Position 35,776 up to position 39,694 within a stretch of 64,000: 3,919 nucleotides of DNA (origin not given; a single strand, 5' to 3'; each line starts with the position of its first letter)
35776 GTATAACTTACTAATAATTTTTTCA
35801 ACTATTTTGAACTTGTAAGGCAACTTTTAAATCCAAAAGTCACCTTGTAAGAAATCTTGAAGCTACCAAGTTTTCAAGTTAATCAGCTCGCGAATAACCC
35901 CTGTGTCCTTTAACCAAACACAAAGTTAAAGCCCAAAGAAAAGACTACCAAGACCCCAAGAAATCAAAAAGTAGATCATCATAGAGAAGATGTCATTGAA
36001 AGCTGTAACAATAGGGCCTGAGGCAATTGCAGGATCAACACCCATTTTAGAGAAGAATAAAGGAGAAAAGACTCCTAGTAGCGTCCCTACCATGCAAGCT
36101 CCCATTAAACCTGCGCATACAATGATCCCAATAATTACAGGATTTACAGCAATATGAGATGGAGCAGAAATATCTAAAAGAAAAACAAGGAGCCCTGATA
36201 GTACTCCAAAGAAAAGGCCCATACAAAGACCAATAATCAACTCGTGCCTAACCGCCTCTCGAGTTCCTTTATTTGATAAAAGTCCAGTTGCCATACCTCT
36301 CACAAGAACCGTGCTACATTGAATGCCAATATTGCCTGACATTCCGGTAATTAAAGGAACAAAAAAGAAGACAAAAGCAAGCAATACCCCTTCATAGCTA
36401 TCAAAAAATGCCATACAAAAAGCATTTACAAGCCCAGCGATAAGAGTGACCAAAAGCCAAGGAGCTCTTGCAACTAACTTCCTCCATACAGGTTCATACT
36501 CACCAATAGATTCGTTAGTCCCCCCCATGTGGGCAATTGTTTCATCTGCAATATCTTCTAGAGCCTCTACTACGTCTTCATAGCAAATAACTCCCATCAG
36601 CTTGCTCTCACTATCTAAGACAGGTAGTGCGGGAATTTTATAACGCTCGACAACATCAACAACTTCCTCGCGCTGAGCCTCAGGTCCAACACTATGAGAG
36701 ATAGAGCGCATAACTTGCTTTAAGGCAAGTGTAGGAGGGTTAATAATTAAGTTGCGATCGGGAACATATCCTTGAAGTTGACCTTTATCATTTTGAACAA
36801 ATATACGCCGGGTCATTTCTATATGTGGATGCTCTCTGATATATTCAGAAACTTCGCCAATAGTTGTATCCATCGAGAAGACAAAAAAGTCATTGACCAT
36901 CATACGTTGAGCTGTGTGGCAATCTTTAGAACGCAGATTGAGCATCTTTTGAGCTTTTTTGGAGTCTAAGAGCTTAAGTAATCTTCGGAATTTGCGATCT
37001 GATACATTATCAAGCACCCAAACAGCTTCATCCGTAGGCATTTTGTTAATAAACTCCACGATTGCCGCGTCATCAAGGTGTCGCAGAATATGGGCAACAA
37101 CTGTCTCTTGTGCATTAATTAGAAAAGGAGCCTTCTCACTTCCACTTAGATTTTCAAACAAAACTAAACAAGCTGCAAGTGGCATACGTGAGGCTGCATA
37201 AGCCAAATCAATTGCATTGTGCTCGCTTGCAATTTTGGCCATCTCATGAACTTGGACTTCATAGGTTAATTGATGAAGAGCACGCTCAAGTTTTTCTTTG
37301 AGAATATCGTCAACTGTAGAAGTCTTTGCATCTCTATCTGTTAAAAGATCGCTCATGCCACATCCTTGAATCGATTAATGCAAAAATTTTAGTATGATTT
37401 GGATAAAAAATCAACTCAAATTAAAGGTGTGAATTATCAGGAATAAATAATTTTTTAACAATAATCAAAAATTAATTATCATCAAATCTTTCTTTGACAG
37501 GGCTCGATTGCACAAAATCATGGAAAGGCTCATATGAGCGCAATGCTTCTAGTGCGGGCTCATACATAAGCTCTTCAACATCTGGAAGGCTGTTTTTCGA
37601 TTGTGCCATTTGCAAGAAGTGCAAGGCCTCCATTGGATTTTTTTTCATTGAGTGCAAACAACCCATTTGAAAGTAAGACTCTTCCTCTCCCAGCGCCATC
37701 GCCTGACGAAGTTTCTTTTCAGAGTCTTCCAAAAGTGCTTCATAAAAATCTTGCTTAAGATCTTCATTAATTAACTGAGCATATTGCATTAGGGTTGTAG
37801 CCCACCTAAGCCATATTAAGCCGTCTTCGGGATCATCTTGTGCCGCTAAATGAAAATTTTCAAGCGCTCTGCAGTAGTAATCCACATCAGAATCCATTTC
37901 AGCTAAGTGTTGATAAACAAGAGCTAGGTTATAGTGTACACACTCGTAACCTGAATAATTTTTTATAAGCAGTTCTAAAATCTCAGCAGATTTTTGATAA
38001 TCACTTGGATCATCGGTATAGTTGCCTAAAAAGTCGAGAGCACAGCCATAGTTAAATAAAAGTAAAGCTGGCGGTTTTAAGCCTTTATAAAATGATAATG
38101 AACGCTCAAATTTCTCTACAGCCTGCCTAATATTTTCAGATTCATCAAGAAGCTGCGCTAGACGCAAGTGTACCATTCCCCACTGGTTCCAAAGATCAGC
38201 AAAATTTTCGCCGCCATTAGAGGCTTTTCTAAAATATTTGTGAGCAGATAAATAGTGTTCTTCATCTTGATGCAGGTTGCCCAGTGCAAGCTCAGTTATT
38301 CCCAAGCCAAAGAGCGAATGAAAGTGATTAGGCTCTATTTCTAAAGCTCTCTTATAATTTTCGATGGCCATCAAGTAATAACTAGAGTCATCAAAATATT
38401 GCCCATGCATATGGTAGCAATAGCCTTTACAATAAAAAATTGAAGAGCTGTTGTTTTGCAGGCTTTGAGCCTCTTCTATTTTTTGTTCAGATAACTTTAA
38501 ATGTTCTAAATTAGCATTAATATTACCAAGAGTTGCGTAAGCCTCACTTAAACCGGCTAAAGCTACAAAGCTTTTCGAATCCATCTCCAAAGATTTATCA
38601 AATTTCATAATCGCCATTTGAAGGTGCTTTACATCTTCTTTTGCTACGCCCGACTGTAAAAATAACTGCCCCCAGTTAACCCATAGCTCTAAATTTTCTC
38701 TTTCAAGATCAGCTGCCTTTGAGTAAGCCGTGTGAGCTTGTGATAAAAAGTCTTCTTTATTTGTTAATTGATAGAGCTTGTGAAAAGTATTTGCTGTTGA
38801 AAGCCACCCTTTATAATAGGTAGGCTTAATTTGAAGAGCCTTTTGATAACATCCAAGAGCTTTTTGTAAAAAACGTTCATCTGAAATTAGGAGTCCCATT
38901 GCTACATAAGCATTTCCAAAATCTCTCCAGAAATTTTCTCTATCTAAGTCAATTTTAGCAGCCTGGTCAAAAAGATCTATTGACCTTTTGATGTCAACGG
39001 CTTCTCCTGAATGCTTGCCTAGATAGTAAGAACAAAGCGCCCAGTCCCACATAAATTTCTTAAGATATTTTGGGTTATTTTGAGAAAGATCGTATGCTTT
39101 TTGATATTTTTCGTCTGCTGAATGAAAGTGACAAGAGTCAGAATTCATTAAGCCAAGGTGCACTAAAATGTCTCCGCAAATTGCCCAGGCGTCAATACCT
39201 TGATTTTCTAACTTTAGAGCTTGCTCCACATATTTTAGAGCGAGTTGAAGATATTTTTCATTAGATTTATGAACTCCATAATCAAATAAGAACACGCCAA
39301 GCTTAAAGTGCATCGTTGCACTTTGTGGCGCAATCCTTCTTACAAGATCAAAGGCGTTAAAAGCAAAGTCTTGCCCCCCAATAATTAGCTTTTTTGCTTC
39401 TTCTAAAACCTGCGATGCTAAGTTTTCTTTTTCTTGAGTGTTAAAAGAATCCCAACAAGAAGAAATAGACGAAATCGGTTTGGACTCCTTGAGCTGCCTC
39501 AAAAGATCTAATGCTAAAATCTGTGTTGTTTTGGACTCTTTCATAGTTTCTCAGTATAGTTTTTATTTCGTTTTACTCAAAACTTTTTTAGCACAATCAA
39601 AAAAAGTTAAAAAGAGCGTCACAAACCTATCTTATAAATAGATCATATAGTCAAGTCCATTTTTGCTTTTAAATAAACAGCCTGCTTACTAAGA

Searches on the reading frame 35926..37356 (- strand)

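Call 6: search_protein_families(library=ncbifam, proteins=[window:35926-37356:-], max_evalue=1e-10)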
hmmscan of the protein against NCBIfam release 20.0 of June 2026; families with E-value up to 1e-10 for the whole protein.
window:35926-37356:- (476 aa): 1 family
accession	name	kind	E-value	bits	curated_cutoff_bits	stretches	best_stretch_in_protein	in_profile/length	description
TIGR00400.1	mgtE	equivalog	9.2e-66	222.4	232.75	1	28-466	12-443/450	magnesium transporter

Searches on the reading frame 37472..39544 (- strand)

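Call 6: search_protein_families(library=ncbifam, proteins=[window:37472-39544:-], max_evalue=1e-10)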
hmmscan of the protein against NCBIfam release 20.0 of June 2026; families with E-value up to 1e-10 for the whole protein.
window:37472-39544:- (690 aa): 1 family
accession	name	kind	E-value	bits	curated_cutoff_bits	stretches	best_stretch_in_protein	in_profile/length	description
NF002725.1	PRK02603.1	equivalog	5.3e-13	49.3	143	0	91-198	43-142/173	photosystem I assembly protein Ycf3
